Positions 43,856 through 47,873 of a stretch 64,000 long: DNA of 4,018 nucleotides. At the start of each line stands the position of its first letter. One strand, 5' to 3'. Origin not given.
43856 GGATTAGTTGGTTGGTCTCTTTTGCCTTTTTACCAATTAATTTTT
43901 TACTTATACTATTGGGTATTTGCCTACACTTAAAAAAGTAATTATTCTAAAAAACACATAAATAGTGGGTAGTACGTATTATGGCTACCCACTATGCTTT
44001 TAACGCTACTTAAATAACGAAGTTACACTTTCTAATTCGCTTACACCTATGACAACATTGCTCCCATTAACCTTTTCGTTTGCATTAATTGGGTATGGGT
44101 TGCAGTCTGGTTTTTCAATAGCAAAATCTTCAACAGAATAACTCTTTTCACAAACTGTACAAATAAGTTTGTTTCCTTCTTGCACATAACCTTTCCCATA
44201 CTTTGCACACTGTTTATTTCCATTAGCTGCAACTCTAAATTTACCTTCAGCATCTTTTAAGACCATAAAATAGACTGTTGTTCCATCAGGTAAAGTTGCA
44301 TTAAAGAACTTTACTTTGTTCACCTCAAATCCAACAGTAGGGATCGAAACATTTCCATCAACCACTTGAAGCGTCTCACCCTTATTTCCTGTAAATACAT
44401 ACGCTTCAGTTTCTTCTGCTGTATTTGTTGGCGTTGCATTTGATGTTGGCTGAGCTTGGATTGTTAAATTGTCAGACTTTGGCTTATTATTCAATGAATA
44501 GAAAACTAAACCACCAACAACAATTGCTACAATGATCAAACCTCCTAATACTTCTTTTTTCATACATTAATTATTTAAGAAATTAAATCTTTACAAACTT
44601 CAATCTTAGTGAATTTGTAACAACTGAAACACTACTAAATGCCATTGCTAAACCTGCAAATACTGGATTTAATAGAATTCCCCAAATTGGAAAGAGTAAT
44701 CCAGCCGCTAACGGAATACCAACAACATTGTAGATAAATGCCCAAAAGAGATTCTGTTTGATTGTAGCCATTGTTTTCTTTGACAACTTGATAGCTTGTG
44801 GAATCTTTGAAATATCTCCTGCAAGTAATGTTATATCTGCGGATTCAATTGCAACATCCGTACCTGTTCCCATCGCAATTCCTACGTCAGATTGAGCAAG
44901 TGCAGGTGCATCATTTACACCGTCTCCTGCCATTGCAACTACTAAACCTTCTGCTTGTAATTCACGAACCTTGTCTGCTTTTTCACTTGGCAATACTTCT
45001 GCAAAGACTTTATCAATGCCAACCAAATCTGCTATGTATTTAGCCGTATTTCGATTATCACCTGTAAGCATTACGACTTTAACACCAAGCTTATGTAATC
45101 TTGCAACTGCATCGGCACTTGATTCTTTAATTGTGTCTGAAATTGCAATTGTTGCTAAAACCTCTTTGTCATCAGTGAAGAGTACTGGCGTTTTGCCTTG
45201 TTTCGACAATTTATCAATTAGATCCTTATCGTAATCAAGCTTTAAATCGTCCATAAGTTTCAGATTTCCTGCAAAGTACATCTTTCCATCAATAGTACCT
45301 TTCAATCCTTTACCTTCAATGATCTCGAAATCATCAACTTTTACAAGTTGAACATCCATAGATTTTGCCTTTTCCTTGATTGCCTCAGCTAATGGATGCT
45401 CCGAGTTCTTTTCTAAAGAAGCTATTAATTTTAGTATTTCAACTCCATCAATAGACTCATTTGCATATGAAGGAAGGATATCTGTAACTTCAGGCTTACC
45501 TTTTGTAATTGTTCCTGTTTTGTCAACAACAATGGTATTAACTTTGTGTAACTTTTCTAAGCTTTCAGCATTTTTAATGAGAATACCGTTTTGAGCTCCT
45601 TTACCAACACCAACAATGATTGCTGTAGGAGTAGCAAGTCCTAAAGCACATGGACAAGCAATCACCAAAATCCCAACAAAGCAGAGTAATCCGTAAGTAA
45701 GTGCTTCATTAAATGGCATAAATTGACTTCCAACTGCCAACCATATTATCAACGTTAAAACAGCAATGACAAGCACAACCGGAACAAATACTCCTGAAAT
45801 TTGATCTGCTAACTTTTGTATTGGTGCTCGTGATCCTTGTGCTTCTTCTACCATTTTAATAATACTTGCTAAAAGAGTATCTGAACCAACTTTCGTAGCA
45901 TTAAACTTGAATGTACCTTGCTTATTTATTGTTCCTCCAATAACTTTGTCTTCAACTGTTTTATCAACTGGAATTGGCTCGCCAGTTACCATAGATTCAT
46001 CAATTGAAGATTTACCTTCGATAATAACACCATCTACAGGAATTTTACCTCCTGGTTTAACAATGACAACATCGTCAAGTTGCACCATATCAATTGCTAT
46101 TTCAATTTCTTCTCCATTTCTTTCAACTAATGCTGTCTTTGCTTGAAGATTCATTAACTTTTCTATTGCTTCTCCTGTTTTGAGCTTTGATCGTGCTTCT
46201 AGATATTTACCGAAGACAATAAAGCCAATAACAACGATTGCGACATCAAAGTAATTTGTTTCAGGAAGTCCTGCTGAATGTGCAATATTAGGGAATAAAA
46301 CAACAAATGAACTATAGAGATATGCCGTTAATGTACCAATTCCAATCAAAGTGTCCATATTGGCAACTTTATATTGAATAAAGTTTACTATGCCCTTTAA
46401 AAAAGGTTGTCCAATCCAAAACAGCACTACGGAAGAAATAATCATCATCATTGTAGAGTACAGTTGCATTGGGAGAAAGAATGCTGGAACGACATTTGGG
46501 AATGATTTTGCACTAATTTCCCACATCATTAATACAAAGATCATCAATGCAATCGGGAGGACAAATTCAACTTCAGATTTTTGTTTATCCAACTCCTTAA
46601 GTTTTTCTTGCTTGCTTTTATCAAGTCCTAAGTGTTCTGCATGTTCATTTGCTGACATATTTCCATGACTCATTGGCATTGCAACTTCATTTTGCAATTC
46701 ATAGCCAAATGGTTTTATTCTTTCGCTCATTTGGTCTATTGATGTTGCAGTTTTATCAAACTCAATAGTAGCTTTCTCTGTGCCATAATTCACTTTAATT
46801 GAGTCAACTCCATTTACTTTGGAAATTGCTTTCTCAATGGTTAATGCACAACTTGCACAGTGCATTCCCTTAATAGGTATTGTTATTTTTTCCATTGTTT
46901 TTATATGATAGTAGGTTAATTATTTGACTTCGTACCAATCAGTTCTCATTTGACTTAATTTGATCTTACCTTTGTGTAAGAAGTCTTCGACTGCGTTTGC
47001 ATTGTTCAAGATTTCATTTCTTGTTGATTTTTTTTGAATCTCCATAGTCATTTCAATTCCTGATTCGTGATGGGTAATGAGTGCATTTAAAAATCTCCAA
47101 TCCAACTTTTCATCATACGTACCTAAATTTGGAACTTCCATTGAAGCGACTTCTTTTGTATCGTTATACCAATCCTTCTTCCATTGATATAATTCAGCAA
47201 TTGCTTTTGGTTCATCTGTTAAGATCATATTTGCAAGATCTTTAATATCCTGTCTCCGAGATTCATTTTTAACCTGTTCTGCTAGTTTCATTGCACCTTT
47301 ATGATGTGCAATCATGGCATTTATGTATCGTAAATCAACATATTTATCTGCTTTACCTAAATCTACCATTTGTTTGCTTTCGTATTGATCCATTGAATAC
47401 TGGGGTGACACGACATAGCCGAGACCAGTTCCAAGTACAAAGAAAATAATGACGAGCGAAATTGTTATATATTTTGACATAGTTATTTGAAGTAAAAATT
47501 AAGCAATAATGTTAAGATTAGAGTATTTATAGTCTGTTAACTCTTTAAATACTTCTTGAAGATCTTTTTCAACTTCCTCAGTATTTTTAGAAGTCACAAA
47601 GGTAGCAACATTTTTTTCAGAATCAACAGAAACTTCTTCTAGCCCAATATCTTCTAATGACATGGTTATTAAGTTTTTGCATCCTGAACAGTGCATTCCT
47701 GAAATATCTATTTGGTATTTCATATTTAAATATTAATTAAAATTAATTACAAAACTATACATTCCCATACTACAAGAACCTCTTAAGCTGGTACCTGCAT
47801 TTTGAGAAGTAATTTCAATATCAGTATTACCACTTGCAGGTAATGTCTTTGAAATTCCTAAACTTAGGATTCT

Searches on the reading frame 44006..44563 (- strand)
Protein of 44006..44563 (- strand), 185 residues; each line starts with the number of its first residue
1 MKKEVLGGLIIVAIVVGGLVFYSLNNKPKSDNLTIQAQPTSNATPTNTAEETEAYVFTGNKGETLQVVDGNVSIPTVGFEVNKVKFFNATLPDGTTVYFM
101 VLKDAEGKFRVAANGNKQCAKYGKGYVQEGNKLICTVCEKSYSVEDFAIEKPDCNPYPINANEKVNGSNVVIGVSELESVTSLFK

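Call 3: search_protein_families(library=pfam, proteins=[window:44006-44563:-], max_evalue=0.01)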
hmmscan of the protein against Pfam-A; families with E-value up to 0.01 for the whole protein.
window:44006-44563:- (185 aa): 1 family
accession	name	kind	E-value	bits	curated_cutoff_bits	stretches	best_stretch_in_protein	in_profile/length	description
PF10080.14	FtrD-like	-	2.7e-16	60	26.3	1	82-184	4-101/101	Membrane iron-sulfur containing protein FtrD-like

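Call 4: search_protein_families(library=ncbifam, proteins=[window:44006-44563:-], max_evalue=0.01)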
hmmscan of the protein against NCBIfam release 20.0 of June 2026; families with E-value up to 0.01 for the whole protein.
window:44006-44563:- (185 aa): 0 families

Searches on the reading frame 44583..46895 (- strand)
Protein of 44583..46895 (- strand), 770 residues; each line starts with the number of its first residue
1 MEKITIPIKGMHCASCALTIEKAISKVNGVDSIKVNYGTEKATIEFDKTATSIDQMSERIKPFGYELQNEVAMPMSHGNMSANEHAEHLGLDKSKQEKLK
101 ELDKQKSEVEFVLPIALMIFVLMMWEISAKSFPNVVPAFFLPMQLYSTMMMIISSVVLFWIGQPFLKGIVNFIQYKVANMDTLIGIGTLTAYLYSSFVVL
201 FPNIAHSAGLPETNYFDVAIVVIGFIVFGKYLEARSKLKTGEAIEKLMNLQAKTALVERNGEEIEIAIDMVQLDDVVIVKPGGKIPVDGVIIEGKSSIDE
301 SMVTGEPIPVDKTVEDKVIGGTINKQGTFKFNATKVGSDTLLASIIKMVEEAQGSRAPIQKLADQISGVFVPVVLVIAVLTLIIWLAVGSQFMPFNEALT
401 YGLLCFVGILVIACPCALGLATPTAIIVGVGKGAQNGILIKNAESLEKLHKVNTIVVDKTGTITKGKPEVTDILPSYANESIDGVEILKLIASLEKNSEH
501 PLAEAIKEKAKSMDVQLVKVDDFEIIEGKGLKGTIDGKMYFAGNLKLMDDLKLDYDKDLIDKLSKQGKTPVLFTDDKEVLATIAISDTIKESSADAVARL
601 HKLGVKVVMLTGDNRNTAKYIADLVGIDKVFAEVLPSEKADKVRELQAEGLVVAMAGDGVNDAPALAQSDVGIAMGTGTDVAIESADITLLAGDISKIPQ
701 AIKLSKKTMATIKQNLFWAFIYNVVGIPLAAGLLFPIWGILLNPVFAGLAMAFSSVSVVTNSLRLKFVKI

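Call 3: search_protein_families(library=pfam, proteins=[window:44583-46895:-], max_evalue=0.01)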
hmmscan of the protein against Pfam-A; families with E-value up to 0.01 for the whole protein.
window:44583-46895:- (770 aa): 5 families
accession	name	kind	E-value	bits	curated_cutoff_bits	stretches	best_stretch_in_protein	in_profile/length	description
PF00122.25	E1-E2_ATPase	-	7.9e-57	192.1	28.1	1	250-435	2-180/181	E1-E2 ATPase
PF00702.32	Hydrolase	-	6.5e-35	121.7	26.4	1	453-669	2-190/191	haloacid dehalogenase-like hydrolase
PF00403.32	HMA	-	1.7e-16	60.8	24.8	1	5-66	1-62/62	Heavy-metal-associated domain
PF12710.13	HAD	-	5e-05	24.2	27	1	588-666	85-188/189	haloacid dehalogenase-like hydrolase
PF08282.18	Hydrolase_3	-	0.0017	18.6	20.9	1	653-689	206-242/255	haloacid dehalogenase-like hydrolase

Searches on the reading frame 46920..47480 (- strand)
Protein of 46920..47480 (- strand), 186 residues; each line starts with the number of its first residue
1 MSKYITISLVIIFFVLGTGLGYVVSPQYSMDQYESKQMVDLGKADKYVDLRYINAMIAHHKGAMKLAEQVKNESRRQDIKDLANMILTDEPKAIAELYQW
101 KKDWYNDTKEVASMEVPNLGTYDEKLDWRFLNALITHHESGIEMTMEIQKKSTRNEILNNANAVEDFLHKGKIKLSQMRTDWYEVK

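Call 3: search_protein_families(library=pfam, proteins=[window:46920-47480:-], max_evalue=0.01)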
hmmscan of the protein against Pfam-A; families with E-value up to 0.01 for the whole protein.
window:46920-47480:- (186 aa): 2 families
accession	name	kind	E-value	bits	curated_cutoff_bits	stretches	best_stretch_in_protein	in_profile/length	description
PF03713.19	DUF305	-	5.8e-19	69.1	27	2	49-112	1-64/151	Domain of unknown function (DUF305)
PF13628.12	DUF4142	-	5.9e-05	23.8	27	1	29-86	66-124/138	Domain of unknown function (DUF4142)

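Call 4: search_protein_families(library=ncbifam, proteins=[window:46920-47480:-], max_evalue=0.01)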
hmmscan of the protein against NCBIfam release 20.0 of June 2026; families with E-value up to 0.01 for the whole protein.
window:46920-47480:- (186 aa): 1 family
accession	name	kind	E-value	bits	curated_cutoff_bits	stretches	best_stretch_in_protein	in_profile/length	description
NF049983.1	CopM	equivalog_domain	5.9e-12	45.4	90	1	44-100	16-72/73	CopM family metallochaperone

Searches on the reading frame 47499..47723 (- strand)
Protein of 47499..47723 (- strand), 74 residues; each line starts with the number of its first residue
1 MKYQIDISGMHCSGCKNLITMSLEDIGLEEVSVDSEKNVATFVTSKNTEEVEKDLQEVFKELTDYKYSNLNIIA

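Call 3: search_protein_families(library=pfam, proteins=[window:47499-47723:-], max_evalue=0.01)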
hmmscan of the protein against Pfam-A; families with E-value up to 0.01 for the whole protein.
window:47499-47723:- (74 aa): 1 family
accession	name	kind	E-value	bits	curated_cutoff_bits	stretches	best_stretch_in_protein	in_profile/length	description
PF00403.32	HMA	-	1.1e-08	35.7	24.8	1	5-61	2-58/62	Heavy-metal-associated domain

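Call 4: search_protein_families(library=ncbifam, proteins=[window:47499-47723:-], max_evalue=0.01)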
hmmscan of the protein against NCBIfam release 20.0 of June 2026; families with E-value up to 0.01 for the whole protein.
window:47499-47723:- (74 aa): 5 families
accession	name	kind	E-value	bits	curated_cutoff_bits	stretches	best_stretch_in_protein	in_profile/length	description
NF047957.1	CopZ_AFE_1862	equivalog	3.5e-05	24.1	85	1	4-51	2-50/62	CopZ family metallochaperone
NF033556.1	MerTP_fusion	equivalog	0.00017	21.2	180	1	2-66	121-184/186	mercuric transport protein MerTP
NF033795.1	chaper_CopZ_Bs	exception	0.00069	19.8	91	1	4-40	3-40/66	copper chaperone CopZ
NF033794.2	chaper_CopZ_Eh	exception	0.00089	19.3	95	1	2-51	1-50/68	copper chaperone CopZ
NF041115.1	UxxU_metal_bind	equivalog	0.0037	17.4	95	1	4-41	7-45/74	metal-binding (seleno)protein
